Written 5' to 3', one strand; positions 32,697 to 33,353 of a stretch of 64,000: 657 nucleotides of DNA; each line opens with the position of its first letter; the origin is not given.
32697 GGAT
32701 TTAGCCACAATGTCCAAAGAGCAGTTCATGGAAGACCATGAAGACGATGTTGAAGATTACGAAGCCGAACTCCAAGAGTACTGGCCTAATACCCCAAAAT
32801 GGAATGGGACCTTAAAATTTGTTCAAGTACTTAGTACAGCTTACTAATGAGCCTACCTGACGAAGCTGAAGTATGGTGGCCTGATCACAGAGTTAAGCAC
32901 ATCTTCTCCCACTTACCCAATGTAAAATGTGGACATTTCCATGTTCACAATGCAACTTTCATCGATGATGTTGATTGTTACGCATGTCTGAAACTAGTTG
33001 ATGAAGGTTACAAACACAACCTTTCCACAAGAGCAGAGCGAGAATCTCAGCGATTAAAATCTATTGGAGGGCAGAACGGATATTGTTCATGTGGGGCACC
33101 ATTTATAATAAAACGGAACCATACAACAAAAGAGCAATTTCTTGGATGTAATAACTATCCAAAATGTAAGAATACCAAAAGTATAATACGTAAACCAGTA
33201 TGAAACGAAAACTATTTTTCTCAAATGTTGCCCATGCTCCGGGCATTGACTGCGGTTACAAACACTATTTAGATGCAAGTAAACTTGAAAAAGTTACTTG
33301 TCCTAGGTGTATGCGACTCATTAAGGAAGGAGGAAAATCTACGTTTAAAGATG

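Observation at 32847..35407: RtcB RNA ligase downstream of topoisomerase-type zinc-ribbon paralogs, a candidate tRNA-repair or counter-defence module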

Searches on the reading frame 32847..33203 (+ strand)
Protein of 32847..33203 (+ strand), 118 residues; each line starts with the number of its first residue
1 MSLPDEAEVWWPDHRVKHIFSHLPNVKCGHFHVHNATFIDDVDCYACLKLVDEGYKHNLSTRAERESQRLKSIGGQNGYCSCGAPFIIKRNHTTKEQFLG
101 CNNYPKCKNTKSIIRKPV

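Call 4: search_protein_families(library=pfam, proteins=[window:32847-33203:+], max_evalue=0.1)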
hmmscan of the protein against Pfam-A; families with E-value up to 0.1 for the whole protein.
window:32847-33203:+ (118 aa): 1 family
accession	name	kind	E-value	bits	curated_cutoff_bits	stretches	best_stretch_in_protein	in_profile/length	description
PF01396.24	Zn_ribbon_Top1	-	1.4e-08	34.8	32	1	81-113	6-36/39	Topoisomerase DNA binding C4 zinc finger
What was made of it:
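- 32847..33203 (+): Zn118: full-length member of an unnamed family of small phage proteins. It has the N-terminal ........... motif, a C-x-H...C-x2-C zinc site, a basic helix and a Top1-type C4 ribbon. Pfam Zn_ribbon_Top1 34.8 bits (call 4).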

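Call 5: search_protein_families(library=phrogs, proteins=[window:32847-33203:+], max_evalue=0.01)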
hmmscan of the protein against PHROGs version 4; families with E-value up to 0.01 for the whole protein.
window:32847-33203:+ (118 aa): 1 family
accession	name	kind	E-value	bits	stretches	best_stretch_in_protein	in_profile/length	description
phrog_21557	-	unknown function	0.00089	20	1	59-111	199-248/249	-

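Call 31: search_protein_representatives(alignment_id=A1)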
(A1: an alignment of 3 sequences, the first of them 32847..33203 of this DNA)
Query: 3 sequences, 114 profile positions. Proteins with E-value up to 0.001 (for the whole library): 1675; up to 1e-10: 204; up to 1e-30: 4. The best 150 are listed.
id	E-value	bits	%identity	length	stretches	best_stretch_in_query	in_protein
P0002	1.4e-44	167.1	-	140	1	1-110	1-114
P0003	2.3e-44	166.4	-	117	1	2-106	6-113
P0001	4.6e-36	139.6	-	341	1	1-114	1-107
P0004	7.2e-35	135.8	-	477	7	68-104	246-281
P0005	3.0e-28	114.5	-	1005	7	71-107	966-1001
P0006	9.6e-26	106.4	-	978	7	50-105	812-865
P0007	1.0e-24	103.1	-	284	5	67-110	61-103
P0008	1.6e-24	102.5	-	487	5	69-106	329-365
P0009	1.6e-24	102.5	-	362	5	28-105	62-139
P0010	1.9e-24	102.2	-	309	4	67-110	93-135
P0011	2.0e-24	102.1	-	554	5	58-105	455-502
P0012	4.3e-23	97.9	-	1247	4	54-104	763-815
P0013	5.1e-22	94.4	-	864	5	56-106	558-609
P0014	5.7e-22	94.3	-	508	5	30-106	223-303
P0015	2.2e-21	92.4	-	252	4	41-109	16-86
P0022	3.2e-20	88.6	-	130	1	14-107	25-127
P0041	3.5e-17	78.8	-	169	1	2-109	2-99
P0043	5.3e-17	78.2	-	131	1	6-106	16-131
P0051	2.8e-16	75.9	-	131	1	13-105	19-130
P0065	4.2e-15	72.1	-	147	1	11-106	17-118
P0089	6.4e-14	68.3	-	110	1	9-105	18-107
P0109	3.4e-13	66.0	-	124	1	14-104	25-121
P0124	7.3e-13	64.9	-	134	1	13-106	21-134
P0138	1.8e-12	63.6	-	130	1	13-106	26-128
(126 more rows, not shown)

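Call 34: search_protein_families(library=phrogs, proteins=[P0022, P0043, P0051, P0089, P0109, P0138, P0041, P0065], max_evalue=0.01)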
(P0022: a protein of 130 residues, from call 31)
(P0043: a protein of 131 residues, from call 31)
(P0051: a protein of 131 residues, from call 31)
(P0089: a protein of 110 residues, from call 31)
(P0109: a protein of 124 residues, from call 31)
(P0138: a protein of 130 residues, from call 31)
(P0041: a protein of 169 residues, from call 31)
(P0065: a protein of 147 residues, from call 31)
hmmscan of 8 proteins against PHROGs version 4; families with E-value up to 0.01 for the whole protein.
P0022 (130 aa): 1 family
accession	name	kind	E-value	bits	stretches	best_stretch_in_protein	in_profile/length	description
phrog_21557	-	unknown function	0.007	17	1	75-124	203-248/249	-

P0043 (131 aa): 2 families
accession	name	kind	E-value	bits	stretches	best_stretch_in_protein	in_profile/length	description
phrog_21557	-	unknown function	0.00033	21.4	1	80-129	202-248/249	-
phrog_20373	-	unknown function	0.005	18.2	1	22-112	59-152/168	-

P0051 (131 aa): 0 families

P0089 (110 aa): 1 family
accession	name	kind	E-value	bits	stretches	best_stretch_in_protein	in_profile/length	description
phrog_21557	-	unknown function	0.0015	19.2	1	46-105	190-247/249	-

P0109 (124 aa): 0 families

P0138 (130 aa): 0 families

P0041 (169 aa): 0 families

P0065 (147 aa): 1 family
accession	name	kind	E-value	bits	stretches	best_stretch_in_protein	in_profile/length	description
phrog_16932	-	unknown function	9.5e-05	22.5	1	73-119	389-439/480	-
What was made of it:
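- Closest known: C-terminal zinc-ribbon domains of bacterial topoisomerase I. Different: No Pfam or PHROG model covers the whole module (calls 4, 5, 34).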

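Call 37: find_related_loci(query=A3, collection=viral_contigs, flank=10000)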
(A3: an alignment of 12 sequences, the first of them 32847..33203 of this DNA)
Query A3 (118 aa) in viral_contigs; peptide patterns used: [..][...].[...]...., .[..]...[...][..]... (x = any residue, [..] = any of these).
143 stretches matched a pattern; 58 encode a relative of the query (tblastn E <= 1e-3); 58 distinct loci.
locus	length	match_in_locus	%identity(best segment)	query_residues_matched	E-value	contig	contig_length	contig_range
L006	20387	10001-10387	42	1-114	4e-26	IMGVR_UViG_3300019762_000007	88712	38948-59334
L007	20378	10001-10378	39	1-113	1e-23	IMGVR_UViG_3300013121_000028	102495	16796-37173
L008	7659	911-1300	39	1-114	6e-23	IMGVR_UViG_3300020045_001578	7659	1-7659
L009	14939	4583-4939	39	1-114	3e-22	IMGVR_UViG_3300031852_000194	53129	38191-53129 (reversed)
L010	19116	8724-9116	34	1-115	4e-22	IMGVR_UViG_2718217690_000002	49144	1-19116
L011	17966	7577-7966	35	1-113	2e-21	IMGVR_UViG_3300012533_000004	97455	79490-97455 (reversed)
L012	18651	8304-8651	35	1-117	2e-21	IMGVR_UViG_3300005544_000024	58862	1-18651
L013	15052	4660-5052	35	1-113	3e-20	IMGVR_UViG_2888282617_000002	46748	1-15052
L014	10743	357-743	34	1-115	1e-18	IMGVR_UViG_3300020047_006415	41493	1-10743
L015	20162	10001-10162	48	1-52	1e-13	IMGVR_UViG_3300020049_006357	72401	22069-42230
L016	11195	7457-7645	46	1-59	8e-12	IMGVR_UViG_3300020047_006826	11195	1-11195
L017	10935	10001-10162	37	1-52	3e-10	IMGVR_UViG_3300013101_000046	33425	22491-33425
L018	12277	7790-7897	61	78-113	4e-10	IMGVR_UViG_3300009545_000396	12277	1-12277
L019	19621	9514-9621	61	78-113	4e-10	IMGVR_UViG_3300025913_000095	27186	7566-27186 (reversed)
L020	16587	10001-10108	61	78-113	4e-10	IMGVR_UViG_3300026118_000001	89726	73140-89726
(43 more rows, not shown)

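Call 41: search_protein_families(library=pfam, proteins=[L009:2368-4374:+, L010:6748-8721:+, L006:6943-9429:+, L009:4957-6006:+, L009:6006-6749:+, L008:1546-2790:+, L008:2802-3569:+, L008:3572-4654:+, L006:9457-9933:+, L007:9250-9915:+], max_evalue=0.001)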
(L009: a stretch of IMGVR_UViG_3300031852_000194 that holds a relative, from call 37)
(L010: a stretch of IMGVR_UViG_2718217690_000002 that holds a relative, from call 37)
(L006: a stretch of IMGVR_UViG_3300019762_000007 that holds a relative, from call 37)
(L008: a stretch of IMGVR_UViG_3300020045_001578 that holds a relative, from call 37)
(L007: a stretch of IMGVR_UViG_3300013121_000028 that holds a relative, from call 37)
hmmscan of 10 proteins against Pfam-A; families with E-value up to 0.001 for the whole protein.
L009:2368-4374:+ (668 aa): 5 families
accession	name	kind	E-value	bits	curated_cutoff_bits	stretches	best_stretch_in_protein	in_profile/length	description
PF13476.12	AAA_23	-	2.4e-08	35.3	27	1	9-214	2-192/201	AAA domain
PF02463.25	SMC_N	-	3e-07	30.5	40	1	6-129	2-124/220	RecF/RecN/SMC N terminal domain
PF13555.12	AAA_29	-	1.4e-06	28.4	27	1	11-53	6-50/61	P-loop containing region of AAA domain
PF11398.14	DUF2813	-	5.6e-05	23.1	21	1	9-66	6-66/372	Protein of unknown function (DUF2813)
PF13514.12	AAA_27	-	8e-05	22.7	22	1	6-64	3-65/206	AAA domain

L010:6748-8721:+ (657 aa): 5 families
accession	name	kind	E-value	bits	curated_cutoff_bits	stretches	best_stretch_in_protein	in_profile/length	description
PF13555.12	AAA_29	-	7.8e-08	32.4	27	1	8-58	3-51/61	P-loop containing region of AAA domain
PF13175.12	AAA_15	-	1.2e-06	28.8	32.1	1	6-338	3-265/374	AAA ATPase domain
PF13476.12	AAA_23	-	1.8e-06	29.2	27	0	14-223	7-195/201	AAA domain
PF13304.12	AAA_21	-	3.5e-05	24.5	27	1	31-59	4-36/304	AAA domain, putative AbiEii toxin, Type IV TA system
PF13514.12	AAA_27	-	0.00057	20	22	1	7-62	4-62/206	AAA domain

L006:6943-9429:+ (828 aa): 1 family
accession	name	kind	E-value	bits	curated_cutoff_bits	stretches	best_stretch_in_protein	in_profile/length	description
PF02751.19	TFIIA_gamma_C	-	0.00012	22.7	27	0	527-569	7-42/43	Transcription initiation factor IIA, gamma subunit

L009:4957-6006:+ (349 aa): 1 family
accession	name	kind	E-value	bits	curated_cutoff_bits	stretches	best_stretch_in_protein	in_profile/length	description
PF03837.19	RecT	-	3.1e-11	43.6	24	1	103-270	35-177/198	RecT family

L009:6006-6749:+ (247 aa): 2 families
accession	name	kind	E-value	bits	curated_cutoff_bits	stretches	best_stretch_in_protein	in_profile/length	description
PF12706.13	Lactamase_B_2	-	1.9e-12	47.6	27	1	25-208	4-199/200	Beta-lactamase superfamily domain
PF00753.33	Lactamase_B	-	1.8e-06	28.5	22.7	1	9-70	3-68/196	Metallo-beta-lactamase superfamily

L008:1546-2790:+ (414 aa): 0 families

L008:2802-3569:+ (255 aa): 0 families

L008:3572-4654:+ (360 aa): 1 family
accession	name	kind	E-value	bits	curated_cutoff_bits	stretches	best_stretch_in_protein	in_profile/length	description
PF03864.22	Phage_cap_E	-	2.9e-18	66.4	22.9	1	33-358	24-329/329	Phage major capsid protein E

L006:9457-9933:+ (158 aa): 0 families

L007:9250-9915:+ (221 aa): 1 family
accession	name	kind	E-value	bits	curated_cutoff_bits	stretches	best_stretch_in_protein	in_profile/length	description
PF16473.11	Rv2179c-like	-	4.1e-08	33.6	27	1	6-209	2-168/177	3'-5' exoribonuclease Rv2179c-like domain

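Call 42: find_related_loci(query=A3, collection=metagenome_contigs, flank=10000)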
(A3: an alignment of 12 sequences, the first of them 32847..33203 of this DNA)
Query A3 (118 aa) in metagenome_contigs; peptide patterns used: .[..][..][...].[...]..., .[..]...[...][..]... (x = any residue, [..] = any of these).
600 stretches matched a pattern (row limit reached: there are more); 120 encode a relative of the query (tblastn E <= 1e-3); the best 80 are kept; 80 distinct loci.
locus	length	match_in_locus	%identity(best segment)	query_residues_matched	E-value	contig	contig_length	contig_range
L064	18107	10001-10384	36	1-113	1e-21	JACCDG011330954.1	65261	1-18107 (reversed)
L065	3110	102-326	41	1-71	1e-12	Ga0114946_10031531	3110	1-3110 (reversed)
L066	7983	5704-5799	47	82-113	5e-8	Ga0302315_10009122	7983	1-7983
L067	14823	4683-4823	49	70-113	6e-8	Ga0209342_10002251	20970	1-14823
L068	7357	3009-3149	49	70-113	6e-8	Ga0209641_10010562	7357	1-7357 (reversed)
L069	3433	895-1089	33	45-116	1e-7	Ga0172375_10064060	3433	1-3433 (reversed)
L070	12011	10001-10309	29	29-116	2e-7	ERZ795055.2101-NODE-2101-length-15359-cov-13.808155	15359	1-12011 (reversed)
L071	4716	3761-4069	29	29-116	2e-7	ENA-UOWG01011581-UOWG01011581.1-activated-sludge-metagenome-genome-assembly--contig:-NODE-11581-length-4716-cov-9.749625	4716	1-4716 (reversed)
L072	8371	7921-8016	59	82-113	3e-7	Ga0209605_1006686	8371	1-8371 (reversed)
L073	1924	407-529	41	77-116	7e-7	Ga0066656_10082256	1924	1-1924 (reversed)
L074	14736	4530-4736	35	49-115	8e-7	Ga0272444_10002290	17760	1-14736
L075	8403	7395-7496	50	82-117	7e-7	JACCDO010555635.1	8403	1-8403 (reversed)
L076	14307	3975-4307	27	18-113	1e-6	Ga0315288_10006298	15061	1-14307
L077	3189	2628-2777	38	65-113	1e-6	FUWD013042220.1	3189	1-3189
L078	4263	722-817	44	82-113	1e-6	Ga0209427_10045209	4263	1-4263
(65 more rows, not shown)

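Call 52: search_dna_similar(query=window:32847-33203:+, collection=phages, mode=protein, max_rows=40, max_evalue=0.001)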
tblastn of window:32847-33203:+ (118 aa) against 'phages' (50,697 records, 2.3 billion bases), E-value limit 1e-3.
Records with a match: 4; places in all: 4; records where one place covers at least 80% of the query: 4.
Best place of each record, by identity: <60% 4.
By first word of the organism name: Listeria 4.
By host as written in the record: Listeria monocytogenes 4.
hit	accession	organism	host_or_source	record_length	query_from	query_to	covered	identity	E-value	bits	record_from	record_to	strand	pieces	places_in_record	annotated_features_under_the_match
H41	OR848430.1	Listeria phage LM 4-14-1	Listeria monocytogenes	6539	19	116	83%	27.9%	1e-3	43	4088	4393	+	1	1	record has no annotation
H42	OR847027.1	Listeria phage LM 4-11-1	Listeria monocytogenes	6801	19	116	83%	27.9%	1e-3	43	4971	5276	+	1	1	record has no annotation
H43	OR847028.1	Listeria phage LM 4-11-1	Listeria monocytogenes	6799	19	116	83%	27.9%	1e-3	43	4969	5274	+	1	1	record has no annotation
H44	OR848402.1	Listeria phage LM 4-14-1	Listeria monocytogenes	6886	19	116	83%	27.9%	1e-3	43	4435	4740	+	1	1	record has no annotation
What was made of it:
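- Tried and rejected: The Zn family is virtually absent from cultured phages (call 52).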

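Call 55: search_protein_families(library=ncbifam, proteins=[window:32847-33203:+], max_evalue=0.001)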
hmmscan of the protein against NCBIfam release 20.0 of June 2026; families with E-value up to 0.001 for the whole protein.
window:32847-33203:+ (118 aa): 1 family
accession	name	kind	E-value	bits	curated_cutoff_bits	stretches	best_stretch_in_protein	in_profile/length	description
NF005555.0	PRK07220.1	equivalog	0.00056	18.3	635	1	78-110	590-622/740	DNA topoisomerase I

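Call 58: predict_structure(alignment_id=A3)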
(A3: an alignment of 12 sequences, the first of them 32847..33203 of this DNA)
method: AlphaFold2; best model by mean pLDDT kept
length: 118 residues; sequences in the alignment: 12
mean_pLDDT: 80.0   pTM: 0.46
mean pLDDT of the five models: 80.0, 77.7, 77.2, 76.1, 74.5
residues with pLDDT >= 90: 25; 70-90: 70; 50-70: 18; < 50: 5
segments of 3 or more residues with pLDDT < 50: 9-11
pLDDT, mean of each block of 10 residues (from residue 1): 51 62 83 83 89 87 80 80 90 91 92 71
secondary structure, 60 per line:
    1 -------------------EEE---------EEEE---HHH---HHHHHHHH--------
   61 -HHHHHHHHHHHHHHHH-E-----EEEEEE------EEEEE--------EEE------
elements in order: E20-22 E32-35 H45-52 H62-77 E85-90 E97-101 E110-112
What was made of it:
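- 32847..33203 (+): AF2 model pLDDT 80 (call 58).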

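Call 61: fold_search(model_id=the predicted structure, library=pdb)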
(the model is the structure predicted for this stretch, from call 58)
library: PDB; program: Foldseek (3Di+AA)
matches with E <= 10: 143; with E <= 0.001: 0
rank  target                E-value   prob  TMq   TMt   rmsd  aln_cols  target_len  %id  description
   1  7eu0_I                1.5e-01  0.97  0.26  0.27   3.2        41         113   20  The cryo-EM structure of A. thaliana Pol IV-RDR2 backtracked complex (released 2021-12-29)
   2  7b7u_I                2.8e-01  0.96  0.25  0.25   1.6        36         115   14  Cryo-EM structure of mammalian RNA polymerase II in complex with human RPAP2 (released 2021-05-19)
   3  6xre_I                3.4e-01  0.91  0.24  0.24   1.7        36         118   17  Structure of the p53/RNA polymerase II assembly (released 2021-03-24)
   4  6gmh_I                4.1e-01  0.91  0.26  0.26   3.3        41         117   12  Structure of activated transcription complex Pol II-DSIF-PAF-SPT6 (released 2018-08-22)
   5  8oz0_U                4.1e-01  0.21  0.22  0.19  10.8        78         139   15  Structure of a human 48S translation initiation complex with eIF4F and eIF4A (released 2024-02-07)
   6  8qsz_I                4.4e-01  0.90  0.26  0.33   3.5        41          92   17  Structure of s. pombe RNA polymerase II in complex with DSIF and Rat1/Rai1 (released 2024-10-23)
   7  8hyj_I                5.3e-01  0.77  0.25  0.29   3.7        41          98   17  A cryo-EM structure of KTF1-bound polymerase V transcription elongation complex (released 2023-06-21)
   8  8ppl_Is               6.1e-01  0.35  0.23  0.18   5.0        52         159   21  MERS-CoV Nsp1 bound to the human 43S pre-initiation complex (released 2023-10-18)
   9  3cqz_I                7.4e-01  0.69  0.25  0.24   3.1        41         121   12  Crystal structure of 10 subunit RNA polymerase II in complex with the inhibitor alpha-amanitin (released 2008-07-22)
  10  5xog_I                7.9e-01  0.77  0.26  0.27   2.8        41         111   20  RNA Polymerase II elongation complex bound with Spt5 KOW5 and Elf1 (released 2017-08-16)
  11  3qt1_I                7.9e-01  0.57  0.25  0.51   3.2        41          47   12  RNA polymerase II variant containing A Chimeric RPB9-C11 subunit (released 2011-03-23)
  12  4rul_A                9.0e-01  0.77  0.25  0.04   2.0        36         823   30  Crystal structure of full-length E.Coli topoisomerase I in complex with ssDNA (released 2015-11-04)
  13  7ui9_I                9.0e-01  0.69  0.26  0.26   2.8        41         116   12  Core Mediator-PICearly (Copy A) (released 2023-02-15)
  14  5iy6_I                9.0e-01  0.63  0.25  0.24   3.5        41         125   10  Human holo-PIC in the closed state (released 2016-05-18)
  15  5flm_I                9.7e-01  0.72  0.26  0.27   3.3        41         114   12  Structure of transcribing mammalian RNA polymerase II (released 2016-01-20)
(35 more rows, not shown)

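Call 69: find_homologous_proteins(query=A3, max_evalue=1e-8)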
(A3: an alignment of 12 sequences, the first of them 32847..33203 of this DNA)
Query A3 (12 sequences) (118 aa, profile of the alignment): 161 proteins with E <= 1e-8 among 329 candidates; the best 120 are listed.
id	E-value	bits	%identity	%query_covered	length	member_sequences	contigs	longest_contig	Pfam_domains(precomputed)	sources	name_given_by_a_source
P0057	4.2e-46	175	33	96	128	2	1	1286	PF01396.25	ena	-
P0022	1.0e-45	173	44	96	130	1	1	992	PF01396.25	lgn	-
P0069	1.3e-44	170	31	96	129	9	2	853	PF01396.25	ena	-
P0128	1.1e-43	167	35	96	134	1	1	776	-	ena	-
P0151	2.3e-42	162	41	97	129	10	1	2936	PF01396.25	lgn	-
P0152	7.7e-42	161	41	97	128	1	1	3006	PF01396.25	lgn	-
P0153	2.7e-41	159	44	96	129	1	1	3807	PF01396.25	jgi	-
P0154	4.1e-41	158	33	96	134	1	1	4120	PF01396.25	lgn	-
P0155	5.3e-41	158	38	96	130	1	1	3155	PF01396.25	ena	-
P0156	6.6e-41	158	37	95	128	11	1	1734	PF01396.25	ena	-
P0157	8.3e-41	157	43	98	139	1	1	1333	PF01396.25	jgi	-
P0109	9.5e-41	157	33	96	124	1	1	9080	-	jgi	jgi:ssDNA-binding Zn-finger/Zn-ribbon topoisomerase 1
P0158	1.8e-40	156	42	97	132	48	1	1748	PF01396.25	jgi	-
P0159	2.1e-40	156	45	97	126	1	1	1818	PF01396.25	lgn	-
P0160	2.6e-40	156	46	96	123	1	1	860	PF01396.25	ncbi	-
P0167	2.1e-39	153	44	96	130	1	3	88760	PF01396.25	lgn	-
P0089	1.1e-37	147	42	93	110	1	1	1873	PF01396.25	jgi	jgi:hypothetical protein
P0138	6.3e-37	145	38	96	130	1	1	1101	PF01396.25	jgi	jgi:hypothetical protein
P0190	3.2e-36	143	34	97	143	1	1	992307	PF01396.25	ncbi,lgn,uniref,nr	ncbi:topoisomerase DNA-binding C4 zinc finger domain-containing protein [Epilithonimonas xixisoli]|u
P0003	4.1e-35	139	87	96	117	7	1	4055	PF01396.25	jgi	jgi:hypothetical protein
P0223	4.0e-34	136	36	96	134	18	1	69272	PF01396.25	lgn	-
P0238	2.3e-32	130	39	96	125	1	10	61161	PF01396.25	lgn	-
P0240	3.0e-32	130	42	99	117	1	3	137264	PF01396.25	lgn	-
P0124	2.0e-31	127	36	96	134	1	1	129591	PF01396.25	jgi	jgi:hypothetical protein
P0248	2.4e-31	127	36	95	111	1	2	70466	PF01396.25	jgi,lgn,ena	-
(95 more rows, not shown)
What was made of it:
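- JGI names members 'ssDNA-binding Zn-ribbon topoisomerase 1' (call 69).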

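Call 70: find_encoding_contigs(protein=P0240, flank=10000, max_places=1)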
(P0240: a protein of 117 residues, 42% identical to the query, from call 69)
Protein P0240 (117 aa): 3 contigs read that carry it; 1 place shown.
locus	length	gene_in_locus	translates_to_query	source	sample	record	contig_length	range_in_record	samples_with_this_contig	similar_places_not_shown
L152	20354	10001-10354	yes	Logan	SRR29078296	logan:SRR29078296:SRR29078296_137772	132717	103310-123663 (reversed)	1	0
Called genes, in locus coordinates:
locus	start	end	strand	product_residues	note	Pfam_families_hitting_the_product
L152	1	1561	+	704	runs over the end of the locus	-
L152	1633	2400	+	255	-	-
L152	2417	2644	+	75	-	-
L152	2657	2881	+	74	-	-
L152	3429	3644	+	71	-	-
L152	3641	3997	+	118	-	-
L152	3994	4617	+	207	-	-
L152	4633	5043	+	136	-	PF00293:NUDIX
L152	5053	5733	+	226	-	-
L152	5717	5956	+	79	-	-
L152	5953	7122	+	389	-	PF03796:DnaB_C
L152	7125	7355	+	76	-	-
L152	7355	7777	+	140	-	-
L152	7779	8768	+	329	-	PF13479:AAA_24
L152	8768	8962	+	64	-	-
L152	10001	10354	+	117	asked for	PF01396:Zn_ribbon_Top1 (weak)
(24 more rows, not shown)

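Call 71: find_encoding_contigs(protein=P0124, flank=10000, max_places=1)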
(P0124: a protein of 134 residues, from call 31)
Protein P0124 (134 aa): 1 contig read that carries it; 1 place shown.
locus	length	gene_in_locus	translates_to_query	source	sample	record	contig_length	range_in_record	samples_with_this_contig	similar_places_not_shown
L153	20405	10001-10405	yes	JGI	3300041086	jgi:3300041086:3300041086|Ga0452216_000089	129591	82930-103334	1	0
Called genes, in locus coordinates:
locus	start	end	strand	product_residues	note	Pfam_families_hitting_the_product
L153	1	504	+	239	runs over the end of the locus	-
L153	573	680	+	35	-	-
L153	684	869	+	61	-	-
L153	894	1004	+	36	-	-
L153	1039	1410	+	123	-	-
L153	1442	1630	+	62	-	-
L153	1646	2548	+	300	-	PF07463:NUMOD4, PF13392:HNH_3 (weak)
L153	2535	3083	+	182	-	-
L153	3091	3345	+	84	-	-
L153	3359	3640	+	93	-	-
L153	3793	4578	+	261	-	-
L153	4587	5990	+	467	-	-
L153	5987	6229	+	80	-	-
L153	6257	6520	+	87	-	-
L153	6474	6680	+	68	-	-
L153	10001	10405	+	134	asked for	PF01396:Zn_ribbon_Top1 (weak)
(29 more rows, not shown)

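Call 72: find_encoding_contigs(protein=P0167, flank=10000, max_places=1)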
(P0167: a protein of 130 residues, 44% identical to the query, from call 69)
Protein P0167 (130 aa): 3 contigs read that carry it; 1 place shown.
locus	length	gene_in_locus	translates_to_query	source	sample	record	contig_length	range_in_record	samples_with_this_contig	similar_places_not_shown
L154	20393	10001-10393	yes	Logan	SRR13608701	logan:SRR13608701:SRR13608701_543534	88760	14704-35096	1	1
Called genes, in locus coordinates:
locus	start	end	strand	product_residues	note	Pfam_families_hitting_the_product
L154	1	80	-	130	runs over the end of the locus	PF19174:DUF5856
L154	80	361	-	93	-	-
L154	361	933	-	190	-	-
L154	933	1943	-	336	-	PF00149:Metallophos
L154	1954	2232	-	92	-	-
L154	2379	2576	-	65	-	-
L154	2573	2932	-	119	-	-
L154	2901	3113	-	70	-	-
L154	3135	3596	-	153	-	-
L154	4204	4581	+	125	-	-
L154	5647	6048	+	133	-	-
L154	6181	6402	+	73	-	-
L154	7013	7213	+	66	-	-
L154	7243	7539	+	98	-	-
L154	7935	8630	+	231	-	PF01541:GIY-YIG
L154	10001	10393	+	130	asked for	PF01396:Zn_ribbon_Top1 (weak)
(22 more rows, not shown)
